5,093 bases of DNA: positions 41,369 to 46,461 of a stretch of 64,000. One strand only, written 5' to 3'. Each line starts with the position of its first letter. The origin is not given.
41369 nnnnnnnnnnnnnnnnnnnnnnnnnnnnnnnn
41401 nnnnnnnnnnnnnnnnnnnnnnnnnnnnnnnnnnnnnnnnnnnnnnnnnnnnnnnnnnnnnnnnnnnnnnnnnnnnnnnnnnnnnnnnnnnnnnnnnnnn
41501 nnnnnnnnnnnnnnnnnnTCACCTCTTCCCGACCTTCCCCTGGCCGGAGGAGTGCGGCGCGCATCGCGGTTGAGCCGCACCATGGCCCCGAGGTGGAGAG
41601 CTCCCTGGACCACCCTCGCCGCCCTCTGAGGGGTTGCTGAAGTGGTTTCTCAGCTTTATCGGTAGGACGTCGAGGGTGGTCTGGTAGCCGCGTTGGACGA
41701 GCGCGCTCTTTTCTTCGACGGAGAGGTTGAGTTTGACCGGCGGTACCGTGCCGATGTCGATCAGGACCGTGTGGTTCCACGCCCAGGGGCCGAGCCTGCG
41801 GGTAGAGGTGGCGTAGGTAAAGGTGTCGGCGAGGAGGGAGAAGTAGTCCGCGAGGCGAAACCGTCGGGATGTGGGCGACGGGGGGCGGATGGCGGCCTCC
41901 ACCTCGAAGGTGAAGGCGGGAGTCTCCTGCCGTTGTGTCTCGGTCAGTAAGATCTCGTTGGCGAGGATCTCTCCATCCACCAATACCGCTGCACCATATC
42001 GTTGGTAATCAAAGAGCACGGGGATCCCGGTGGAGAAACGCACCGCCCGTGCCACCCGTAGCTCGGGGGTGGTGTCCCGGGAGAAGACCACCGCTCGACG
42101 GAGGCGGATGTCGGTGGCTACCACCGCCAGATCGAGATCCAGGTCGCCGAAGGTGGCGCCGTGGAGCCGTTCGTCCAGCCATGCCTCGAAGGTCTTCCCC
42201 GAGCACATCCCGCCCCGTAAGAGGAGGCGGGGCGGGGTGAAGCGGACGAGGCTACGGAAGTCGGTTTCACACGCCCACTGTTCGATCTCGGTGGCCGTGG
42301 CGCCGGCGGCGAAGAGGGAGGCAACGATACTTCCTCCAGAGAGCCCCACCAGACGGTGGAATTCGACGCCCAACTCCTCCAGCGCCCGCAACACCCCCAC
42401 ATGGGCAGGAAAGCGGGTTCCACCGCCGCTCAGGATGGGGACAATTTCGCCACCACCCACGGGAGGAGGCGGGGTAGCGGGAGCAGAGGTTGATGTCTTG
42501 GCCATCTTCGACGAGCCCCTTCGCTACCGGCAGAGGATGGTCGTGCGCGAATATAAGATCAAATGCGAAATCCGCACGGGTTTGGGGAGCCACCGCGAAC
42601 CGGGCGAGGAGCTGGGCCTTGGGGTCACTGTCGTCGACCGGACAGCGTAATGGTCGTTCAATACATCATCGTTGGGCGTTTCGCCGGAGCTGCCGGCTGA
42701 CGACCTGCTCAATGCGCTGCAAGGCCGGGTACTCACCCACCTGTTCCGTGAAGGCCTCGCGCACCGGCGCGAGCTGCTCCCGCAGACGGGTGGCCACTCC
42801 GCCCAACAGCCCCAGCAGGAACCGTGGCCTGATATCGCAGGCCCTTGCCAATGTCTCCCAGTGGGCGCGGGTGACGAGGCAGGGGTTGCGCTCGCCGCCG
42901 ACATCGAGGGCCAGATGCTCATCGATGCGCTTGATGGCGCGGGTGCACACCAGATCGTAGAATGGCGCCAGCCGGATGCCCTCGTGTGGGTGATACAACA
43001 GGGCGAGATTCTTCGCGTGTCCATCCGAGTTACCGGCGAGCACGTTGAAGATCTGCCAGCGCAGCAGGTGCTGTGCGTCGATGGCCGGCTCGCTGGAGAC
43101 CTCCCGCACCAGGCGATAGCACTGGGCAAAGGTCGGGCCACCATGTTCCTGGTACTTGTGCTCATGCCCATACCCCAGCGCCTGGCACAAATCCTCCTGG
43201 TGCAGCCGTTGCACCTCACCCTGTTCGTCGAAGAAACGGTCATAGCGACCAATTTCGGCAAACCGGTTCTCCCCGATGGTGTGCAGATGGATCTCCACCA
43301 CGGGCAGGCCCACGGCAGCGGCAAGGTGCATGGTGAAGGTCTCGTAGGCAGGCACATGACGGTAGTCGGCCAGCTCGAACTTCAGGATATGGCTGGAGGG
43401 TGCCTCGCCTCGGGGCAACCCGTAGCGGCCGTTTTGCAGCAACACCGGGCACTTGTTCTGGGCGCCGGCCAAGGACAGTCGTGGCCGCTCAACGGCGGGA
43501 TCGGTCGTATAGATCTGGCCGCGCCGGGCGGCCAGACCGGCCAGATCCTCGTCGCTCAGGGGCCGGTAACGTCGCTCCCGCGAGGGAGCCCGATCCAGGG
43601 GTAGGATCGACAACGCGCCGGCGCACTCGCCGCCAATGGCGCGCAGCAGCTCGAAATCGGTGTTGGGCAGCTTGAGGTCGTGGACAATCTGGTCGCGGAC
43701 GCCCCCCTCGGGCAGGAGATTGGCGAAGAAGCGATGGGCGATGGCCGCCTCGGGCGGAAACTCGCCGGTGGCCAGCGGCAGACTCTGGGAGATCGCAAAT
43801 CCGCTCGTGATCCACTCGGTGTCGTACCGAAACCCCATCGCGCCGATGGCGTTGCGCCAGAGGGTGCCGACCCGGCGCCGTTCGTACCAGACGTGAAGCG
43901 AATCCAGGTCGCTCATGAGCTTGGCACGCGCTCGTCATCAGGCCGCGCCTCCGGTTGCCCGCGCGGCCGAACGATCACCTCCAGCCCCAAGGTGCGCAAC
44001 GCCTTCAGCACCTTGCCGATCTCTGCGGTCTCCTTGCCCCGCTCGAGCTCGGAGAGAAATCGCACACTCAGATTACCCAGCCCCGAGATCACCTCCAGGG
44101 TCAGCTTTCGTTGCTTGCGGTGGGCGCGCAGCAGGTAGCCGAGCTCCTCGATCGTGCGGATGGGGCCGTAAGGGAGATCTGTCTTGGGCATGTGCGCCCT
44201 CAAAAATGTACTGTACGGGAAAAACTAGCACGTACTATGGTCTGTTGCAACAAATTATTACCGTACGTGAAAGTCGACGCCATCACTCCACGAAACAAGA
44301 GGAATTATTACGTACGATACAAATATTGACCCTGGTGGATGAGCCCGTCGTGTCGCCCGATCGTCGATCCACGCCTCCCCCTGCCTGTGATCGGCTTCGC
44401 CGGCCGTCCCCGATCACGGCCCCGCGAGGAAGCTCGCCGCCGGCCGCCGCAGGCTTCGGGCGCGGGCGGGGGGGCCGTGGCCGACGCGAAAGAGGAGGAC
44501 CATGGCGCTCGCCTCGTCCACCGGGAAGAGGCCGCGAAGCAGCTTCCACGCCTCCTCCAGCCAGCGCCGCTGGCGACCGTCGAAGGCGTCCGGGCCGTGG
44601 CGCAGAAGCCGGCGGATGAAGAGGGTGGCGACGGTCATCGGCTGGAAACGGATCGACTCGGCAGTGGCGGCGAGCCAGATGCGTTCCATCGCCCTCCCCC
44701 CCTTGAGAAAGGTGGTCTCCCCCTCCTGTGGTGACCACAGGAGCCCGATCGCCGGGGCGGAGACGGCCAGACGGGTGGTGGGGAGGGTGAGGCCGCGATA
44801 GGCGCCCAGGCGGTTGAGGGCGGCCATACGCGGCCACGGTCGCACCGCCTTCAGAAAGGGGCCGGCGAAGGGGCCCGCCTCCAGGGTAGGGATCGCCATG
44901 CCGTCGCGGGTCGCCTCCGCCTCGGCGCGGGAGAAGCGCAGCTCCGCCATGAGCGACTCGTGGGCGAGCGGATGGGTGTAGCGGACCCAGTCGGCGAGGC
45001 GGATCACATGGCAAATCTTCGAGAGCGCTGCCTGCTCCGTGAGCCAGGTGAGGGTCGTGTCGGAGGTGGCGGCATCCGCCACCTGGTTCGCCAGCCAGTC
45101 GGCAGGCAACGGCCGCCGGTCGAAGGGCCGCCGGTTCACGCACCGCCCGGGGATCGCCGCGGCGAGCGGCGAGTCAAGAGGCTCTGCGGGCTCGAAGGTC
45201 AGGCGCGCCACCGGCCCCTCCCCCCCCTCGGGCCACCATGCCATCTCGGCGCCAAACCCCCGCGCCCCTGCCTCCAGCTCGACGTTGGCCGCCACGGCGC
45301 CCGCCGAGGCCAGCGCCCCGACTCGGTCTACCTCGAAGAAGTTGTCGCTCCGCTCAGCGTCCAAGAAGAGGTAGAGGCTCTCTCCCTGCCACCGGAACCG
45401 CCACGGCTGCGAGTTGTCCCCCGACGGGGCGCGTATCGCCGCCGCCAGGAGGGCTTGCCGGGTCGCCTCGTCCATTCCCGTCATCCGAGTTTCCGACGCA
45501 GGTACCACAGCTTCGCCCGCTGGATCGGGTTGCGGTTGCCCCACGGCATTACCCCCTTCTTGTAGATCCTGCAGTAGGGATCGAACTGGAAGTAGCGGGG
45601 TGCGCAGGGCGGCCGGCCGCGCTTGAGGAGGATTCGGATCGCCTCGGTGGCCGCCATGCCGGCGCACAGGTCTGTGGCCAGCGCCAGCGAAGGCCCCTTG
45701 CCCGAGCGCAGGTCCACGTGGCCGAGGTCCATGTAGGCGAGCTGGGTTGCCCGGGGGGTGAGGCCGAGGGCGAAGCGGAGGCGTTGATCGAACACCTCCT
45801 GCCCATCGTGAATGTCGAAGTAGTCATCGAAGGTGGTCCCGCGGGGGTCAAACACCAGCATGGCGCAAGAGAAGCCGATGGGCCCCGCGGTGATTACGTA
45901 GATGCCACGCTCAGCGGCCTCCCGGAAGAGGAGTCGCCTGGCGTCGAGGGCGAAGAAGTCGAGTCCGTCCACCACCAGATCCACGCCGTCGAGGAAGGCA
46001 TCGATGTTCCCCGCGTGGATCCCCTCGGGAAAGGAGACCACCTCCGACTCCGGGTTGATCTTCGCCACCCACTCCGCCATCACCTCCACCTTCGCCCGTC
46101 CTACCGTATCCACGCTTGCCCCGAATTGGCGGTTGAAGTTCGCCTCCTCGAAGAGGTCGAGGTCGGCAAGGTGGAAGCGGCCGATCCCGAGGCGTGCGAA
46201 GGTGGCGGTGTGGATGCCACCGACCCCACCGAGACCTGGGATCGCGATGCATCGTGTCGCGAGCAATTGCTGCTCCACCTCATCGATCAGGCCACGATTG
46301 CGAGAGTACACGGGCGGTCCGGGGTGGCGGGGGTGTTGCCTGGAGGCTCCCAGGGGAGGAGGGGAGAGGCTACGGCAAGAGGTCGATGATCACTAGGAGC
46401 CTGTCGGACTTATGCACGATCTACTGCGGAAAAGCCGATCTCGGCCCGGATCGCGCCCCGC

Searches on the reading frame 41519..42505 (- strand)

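Call 38: search_protein_families(library=ncbifam, proteins=[window:41519-42505:-], max_evalue=0.00001)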
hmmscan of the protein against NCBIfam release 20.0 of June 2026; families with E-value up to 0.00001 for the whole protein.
window:41519-42505:- (328 aa): 2 families
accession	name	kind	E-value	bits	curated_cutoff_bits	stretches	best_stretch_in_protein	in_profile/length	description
NF043045.1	T4SS_VpdC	equivalog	2.4e-20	72.2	1000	2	24-78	309-363/880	Dot/Icm T4SS effector VpdC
NF007623.0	PRK10279.1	equivalog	1.3e-11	44.2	272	1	25-181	10-159/301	patatin-like phospholipase RssA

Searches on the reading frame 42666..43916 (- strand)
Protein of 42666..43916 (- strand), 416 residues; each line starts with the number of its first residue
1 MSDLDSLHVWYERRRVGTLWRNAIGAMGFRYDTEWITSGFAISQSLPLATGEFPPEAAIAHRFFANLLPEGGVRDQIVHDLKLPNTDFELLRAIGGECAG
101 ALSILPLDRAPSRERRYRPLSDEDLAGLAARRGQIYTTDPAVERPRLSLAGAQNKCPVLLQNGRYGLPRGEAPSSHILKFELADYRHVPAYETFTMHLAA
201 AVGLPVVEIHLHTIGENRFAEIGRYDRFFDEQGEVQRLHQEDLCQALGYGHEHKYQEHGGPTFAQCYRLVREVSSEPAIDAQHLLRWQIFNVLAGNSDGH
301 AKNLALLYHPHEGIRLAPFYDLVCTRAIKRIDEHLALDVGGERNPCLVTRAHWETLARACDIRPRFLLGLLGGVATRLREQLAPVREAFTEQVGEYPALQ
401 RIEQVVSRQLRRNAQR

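Call 30: search_protein_families(library=ncbifam, proteins=[window:42666-43916:-], max_evalue=0.01)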
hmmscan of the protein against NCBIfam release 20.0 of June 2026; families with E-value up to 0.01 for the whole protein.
window:42666-43916:- (416 aa): 2 families
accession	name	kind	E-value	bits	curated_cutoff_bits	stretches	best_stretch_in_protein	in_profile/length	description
TIGR03071.1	couple_hipA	domain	6.4e-20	71.2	27.8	1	7-104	2-100/101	HipA N-terminal domain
NF007297.0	PRK09775.1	equivalog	5.6e-07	28.6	401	1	198-325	255-372/446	type II toxin-antitoxin system HipA family toxin YjjJ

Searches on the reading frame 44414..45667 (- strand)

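Call 9: search_protein_families(library=pfam, proteins=[window:44414-45667:-], max_evalue=0.001)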
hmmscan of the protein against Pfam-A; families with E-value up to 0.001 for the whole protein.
window:44414-45667:- (417 aa): 1 family
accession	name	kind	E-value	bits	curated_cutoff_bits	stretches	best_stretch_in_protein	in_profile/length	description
PF00881.29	Nitroreductase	-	9e-08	32.9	23.5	0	65-94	15-44/167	Nitroreductase family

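Call 30: search_protein_families(library=ncbifam, proteins=[window:44414-45667:-], max_evalue=0.01)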
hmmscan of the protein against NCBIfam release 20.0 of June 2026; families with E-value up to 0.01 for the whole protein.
window:44414-45667:- (417 aa): 4 families
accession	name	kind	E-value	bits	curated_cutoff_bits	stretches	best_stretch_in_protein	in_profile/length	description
NF011424.0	PRK14851.1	subfamily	3e-74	250.2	1170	1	55-413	313-675/679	hypothetical protein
NF005901.0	PRK07877.1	equivalog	6.6e-59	199.8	476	1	56-413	363-717/722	Rv1355c family protein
NF047509.1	Rv3131_FMN_oxido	subfamily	8.6e-43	147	199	1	73-347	2-272/319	Acg family FMN-binding oxidoreductase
NF011425.0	PRK14852.1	equivalog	4.4e-41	140.7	1337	2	247-414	818-985/989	hypothetical protein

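Call 33: search_protein_families(library=pfam, proteins=[window:44414-45667:-], max_evalue=0.1)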
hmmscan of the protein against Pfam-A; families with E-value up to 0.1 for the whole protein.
window:44414-45667:- (417 aa): 2 families
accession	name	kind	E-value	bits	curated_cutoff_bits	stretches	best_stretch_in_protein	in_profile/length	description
PF00881.29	Nitroreductase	-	9e-08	32.9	23.5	1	65-94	15-44/167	Nitroreductase family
PF14512.11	TM1586_NiRdase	-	0.0065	16.5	27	1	70-97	160-188/215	Putative TM nitroreductase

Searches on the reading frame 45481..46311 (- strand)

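Call 33: search_protein_families(library=pfam, proteins=[window:45481-46311:-], max_evalue=0.1)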
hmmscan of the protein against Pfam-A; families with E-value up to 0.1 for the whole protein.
window:45481-46311:- (276 aa): 2 families
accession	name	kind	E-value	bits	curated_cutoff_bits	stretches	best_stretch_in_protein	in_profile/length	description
PF00899.27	ThiF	-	4.2e-44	150.9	28.1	1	2-245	1-219/238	ThiF family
PF17477.7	Rota_VP4_MID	-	0.099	12.5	25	0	90-143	150-201/238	Rotavirus VP4 membrane interaction domain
